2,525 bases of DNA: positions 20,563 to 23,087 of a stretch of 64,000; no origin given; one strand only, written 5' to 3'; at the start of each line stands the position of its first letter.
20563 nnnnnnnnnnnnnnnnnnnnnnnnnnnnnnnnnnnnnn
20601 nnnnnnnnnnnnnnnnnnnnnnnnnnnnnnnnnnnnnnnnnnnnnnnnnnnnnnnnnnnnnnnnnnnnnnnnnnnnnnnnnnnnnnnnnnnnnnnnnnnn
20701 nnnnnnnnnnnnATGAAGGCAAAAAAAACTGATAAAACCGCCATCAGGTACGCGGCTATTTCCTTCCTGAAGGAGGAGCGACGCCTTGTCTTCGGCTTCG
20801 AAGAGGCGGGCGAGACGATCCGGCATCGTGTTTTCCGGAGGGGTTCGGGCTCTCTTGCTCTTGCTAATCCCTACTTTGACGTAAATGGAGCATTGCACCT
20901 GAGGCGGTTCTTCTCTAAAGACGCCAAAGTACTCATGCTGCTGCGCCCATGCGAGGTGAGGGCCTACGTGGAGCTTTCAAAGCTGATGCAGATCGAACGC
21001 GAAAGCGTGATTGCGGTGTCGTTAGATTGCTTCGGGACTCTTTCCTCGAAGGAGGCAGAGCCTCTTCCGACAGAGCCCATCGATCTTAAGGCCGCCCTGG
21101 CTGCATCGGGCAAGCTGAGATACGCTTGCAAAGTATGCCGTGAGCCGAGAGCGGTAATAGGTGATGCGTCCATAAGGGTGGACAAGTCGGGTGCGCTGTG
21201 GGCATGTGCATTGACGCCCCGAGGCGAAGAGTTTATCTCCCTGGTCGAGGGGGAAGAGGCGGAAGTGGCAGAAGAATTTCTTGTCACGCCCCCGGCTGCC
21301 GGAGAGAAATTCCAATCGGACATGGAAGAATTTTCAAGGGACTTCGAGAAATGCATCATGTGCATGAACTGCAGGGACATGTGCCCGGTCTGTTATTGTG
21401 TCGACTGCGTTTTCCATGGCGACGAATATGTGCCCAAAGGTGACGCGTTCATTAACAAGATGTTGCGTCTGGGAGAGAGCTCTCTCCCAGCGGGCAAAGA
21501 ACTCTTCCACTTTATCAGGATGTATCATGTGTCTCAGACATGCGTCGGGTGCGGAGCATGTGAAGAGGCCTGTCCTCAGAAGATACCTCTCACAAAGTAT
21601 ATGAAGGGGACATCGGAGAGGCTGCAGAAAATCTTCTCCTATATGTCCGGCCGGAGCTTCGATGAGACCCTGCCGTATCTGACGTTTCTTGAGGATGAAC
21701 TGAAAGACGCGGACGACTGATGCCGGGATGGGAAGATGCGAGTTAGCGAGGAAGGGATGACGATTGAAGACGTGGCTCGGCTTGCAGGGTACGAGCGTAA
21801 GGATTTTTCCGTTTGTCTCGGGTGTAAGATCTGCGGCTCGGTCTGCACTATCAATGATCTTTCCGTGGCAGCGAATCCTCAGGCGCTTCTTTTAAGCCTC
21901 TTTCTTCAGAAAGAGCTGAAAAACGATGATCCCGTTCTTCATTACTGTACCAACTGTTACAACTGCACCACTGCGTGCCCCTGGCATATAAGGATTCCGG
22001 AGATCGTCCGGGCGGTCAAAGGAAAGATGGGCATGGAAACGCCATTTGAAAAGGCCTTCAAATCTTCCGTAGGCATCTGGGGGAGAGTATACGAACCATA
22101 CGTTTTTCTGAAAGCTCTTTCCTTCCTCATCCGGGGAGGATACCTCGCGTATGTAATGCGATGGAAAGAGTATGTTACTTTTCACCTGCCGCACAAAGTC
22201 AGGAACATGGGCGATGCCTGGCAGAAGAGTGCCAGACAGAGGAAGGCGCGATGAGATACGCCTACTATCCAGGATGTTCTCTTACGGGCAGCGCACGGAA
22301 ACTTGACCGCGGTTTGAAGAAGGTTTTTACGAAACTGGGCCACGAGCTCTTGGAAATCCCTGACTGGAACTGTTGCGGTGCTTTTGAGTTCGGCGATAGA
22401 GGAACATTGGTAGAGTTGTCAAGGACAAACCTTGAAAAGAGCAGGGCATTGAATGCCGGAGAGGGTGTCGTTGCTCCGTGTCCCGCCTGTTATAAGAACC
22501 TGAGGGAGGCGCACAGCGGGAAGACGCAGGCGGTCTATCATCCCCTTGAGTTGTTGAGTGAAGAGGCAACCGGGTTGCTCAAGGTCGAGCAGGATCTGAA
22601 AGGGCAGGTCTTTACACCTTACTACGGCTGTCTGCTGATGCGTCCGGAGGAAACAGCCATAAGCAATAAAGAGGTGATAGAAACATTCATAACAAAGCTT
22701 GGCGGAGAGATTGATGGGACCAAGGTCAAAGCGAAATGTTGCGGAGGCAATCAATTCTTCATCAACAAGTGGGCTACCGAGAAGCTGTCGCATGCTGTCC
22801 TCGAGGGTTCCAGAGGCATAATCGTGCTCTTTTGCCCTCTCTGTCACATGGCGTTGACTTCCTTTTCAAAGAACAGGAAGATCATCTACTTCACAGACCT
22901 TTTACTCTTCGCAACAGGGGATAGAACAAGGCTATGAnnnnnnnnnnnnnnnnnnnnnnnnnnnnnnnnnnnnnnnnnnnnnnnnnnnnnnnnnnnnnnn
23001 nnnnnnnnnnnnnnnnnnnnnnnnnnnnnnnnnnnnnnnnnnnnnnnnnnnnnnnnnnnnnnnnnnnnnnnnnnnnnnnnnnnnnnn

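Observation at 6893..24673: Acyl-CoA dehydrogenase/ETF genes wired to a fully soluble multi-HdrA/HdrBC/MvhD module in one 16 kb gene string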

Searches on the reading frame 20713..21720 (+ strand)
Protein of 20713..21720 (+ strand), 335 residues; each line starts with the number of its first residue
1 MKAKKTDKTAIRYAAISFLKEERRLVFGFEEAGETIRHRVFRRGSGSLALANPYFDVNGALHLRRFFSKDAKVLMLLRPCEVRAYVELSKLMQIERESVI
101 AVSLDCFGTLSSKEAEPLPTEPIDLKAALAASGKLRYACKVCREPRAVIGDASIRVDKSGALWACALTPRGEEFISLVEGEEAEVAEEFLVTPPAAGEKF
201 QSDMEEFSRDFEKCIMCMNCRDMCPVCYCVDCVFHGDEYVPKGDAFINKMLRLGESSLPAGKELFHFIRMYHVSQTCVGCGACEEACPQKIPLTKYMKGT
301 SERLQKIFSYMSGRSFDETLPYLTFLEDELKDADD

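Call 4: search_protein_families(library=pfam, proteins=[window:20713-21720:+])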
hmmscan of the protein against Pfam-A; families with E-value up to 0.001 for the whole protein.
window:20713-21720:+ (335 aa): 8 families
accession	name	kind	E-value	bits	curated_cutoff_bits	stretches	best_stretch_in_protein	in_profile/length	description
PF13183.11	Fer4_8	-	2.2e-08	35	27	1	211-291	2-68/68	4Fe-4S dicluster domain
PF13237.11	Fer4_10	-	3.3e-08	33.8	25.5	1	270-293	2-22/53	4Fe-4S dicluster domain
PF00037.32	Fer4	-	3.5e-08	33.4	21.1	2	276-289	7-20/24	4Fe-4S binding domain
PF12797.12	Fer4_2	-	1.5e-06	28.2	24.5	1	270-288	3-21/22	4Fe-4S binding domain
PF12838.12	Fer4_7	-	2.9e-06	28.1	27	1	213-291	1-52/52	4Fe-4S dicluster domain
PF13187.11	Fer4_9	-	4.9e-05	23.7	27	0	213-290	1-50/52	4Fe-4S dicluster domain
PF17179.9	Fer4_22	-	6.1e-05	24.2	27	0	270-291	74-95/95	4Fe-4S dicluster domain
PF12798.12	Fer4_3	-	0.00019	22.4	27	0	277-290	1-14/15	4Fe-4S binding domain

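Call 6: search_protein_families(library=ncbifam, proteins=[window:20713-21720:+], max_evalue=0.00001)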
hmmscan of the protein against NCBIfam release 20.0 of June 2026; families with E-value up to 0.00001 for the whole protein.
window:20713-21720:+ (335 aa): 3 families
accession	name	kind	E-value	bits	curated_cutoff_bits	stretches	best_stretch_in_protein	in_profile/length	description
TIGR01971.1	NuoI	subfamily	4.3e-09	36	113.05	0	265-308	32-76/121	NADH-quinone oxidoreductase, chain I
NF038196.1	ferrodoxin_EFR1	subfamily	9.1e-06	25.9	75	0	268-290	177-199/242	EFR1 family ferrodoxin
NF042909.1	FMH_DH_FwdF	exception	9.4e-06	25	375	0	273-290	292-309/336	tungsten-dependent formylmethanofuran dehydrogenase subunit FwdF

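Call 56: search_solved_structures(query=window:20713-21720:+, max_evalue=1, show_alignments=1)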
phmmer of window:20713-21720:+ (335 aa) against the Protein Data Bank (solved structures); distinct sequences matched with E-value up to 1: 92 (the best 60 are shown).
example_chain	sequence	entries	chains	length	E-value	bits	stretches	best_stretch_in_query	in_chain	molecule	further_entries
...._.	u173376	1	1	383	6.2e-29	104.3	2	156-319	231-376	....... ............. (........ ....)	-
7bkb_E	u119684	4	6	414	6.3e-23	84.6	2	141-330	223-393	Formate dehydrogenase, beta subunit (F420)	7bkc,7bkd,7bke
8rvu_E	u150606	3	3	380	6.5e-16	61.5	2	203-304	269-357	Formate dehydrogenase, beta subunit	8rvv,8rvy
6lum_B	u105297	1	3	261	0.0025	20.2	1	186-298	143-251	Succinate dehydrogenase subunit B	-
9g03_E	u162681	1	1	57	0.0033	19.8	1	205-228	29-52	Ferredoxin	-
9c0q_A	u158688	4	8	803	0.0046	19.3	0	195-296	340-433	Acetyl-CoA decarbonylase/synthase complex subunit alpha 2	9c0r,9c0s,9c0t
3cf4_A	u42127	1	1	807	0.0058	19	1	270-299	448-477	Acetyl-CoA decarboxylase/synthase alpha subunit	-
9m4f_C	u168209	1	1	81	0.011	18.1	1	274-303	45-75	PsaC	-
9uas_C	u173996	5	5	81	0.013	17.9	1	274-295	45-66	Photosystem I iron-sulfur center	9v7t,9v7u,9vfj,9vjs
8jze_c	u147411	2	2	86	0.013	17.8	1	274-301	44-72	Photosystem I PsaC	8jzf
6ijj_C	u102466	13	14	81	0.013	17.8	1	274-299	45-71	PsaC | Photosystem I iron-sulfur center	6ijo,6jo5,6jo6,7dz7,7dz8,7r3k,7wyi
8cmo_C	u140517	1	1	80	0.013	17.8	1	274-300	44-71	Photosystem I subunit VII PsaC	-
8zo9_c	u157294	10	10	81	0.017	17.5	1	274-302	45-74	Photosystem I iron-sulfur center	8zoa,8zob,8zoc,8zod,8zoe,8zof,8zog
8e9g_I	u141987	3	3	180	0.019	17.3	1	267-291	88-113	NADH-quinone oxidoreductase subunit I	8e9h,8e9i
7bgi_C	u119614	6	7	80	0.024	16.9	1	274-300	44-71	Photosystem I iron-sulfur center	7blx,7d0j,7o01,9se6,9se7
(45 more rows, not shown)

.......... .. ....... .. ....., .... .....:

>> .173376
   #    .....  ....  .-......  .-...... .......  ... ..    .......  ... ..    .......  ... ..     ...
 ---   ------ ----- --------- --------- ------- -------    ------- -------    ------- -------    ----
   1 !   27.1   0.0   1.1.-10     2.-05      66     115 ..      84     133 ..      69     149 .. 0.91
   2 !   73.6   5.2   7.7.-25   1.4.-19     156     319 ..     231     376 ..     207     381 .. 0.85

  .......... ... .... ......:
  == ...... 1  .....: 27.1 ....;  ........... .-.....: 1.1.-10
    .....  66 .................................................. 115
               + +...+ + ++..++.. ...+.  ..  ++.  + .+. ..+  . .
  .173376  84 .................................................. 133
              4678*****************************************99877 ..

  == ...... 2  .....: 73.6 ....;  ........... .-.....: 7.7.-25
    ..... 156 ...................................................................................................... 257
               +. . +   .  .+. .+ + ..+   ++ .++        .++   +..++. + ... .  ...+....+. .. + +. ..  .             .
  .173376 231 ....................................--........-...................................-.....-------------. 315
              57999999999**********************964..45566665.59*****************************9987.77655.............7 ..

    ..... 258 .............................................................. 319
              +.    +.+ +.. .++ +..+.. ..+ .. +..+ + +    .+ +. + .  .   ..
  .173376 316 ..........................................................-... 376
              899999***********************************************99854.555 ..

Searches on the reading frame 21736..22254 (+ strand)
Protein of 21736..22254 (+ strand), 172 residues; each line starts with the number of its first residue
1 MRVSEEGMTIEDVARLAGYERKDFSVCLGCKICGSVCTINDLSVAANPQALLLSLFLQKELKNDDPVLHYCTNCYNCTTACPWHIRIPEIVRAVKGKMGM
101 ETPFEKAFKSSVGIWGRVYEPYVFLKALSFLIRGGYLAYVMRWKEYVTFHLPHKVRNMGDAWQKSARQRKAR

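Call 4: search_protein_families(library=pfam, proteins=[window:21736-22254:+])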
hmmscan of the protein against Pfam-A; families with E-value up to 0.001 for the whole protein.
window:21736-22254:+ (172 aa): 8 families
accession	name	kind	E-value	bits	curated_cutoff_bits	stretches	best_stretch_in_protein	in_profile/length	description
PF13237.11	Fer4_10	-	2.1e-07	31.2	25.5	1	69-91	7-30/53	4Fe-4S dicluster domain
PF13534.11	Fer4_17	-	5.7e-06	27.2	22.2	1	27-85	2-60/61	4Fe-4S dicluster domain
PF13183.11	Fer4_8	-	4.5e-05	24.3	27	1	25-85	3-68/68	4Fe-4S dicluster domain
PF00037.32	Fer4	-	0.00016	21.8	21.1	0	71-83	8-20/24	4Fe-4S binding domain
PF13484.11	Fer4_16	-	0.00017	22.8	30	0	71-83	2-14/66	4Fe-4S double cluster binding domain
PF12797.12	Fer4_2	-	0.00021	21.5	24.5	0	71-83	10-22/22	4Fe-4S binding domain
PF14697.11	Fer4_21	-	0.00042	20.8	35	0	25-41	39-55/59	4Fe-4S dicluster domain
PF13187.11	Fer4_9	-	0.00083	19.8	27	0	27-83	2-49/52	4Fe-4S dicluster domain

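Call 6: search_protein_families(library=ncbifam, proteins=[window:21736-22254:+], max_evalue=0.00001)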
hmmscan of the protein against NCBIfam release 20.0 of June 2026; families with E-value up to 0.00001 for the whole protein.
window:21736-22254:+ (172 aa): 4 families
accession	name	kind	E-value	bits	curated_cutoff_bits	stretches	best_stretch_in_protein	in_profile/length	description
NF008369.0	PRK11168.1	equivalog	4.2e-08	32.5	278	1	20-102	6-91/401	anaerobic glycerol-3-phosphate dehydrogenase subunit C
TIGR03290.1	CoB_CoM_SS_C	equivalog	9.3e-08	32.2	160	1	25-109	2-86/144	CoB--CoM heterodisulfide reductase subunit C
TIGR03379.1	glycerol3P_GlpC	equivalog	1.9e-07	30.2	279.9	1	23-108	3-91/397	anaerobic glycerol-3-phosphate dehydrogenase subunit GlpC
NF010590.0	PRK13984.1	equivalog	9.9e-06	23.9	946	0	70-95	191-216/611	putative oxidoreductase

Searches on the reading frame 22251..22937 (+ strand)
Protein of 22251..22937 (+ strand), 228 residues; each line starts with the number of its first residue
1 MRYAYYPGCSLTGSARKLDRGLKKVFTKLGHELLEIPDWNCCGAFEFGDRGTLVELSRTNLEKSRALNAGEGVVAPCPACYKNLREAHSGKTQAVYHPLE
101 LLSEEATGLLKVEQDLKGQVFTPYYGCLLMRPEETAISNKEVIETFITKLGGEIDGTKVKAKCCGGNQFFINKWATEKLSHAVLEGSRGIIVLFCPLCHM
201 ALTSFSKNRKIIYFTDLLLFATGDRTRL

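Call 4: search_protein_families(library=pfam, proteins=[window:22251-22937:+])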
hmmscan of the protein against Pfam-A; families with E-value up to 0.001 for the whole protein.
window:22251-22937:+ (228 aa): 1 family
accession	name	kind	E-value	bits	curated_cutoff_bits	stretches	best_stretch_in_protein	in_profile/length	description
PF02754.22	CCG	-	1.8e-13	50.9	20.6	1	3-84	1-84/85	Cysteine-rich domain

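Call 6: search_protein_families(library=ncbifam, proteins=[window:22251-22937:+], max_evalue=0.00001)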
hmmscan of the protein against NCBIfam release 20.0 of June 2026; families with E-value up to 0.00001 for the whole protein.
window:22251-22937:+ (228 aa): 3 families
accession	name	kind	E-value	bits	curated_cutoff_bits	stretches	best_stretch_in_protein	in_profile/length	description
NF042965.1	MFR_anch_SdhE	equivalog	3.9e-17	62.7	500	2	2-88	2-88/282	8-methylmenaquinol:fumarate reductase membrane anchor subunit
NF045663.1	diclust_near_Sec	equivalog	5.4e-11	41.3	530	1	2-219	421-633/759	pyridine nucleotide-disulfide oxidoreductase/dicluster-binding protein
TIGR03288.1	CoB_CoM_SS_B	equivalog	8e-11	41.7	345.15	0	3-88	2-88/290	CoB--CoM heterodisulfide reductase subunit B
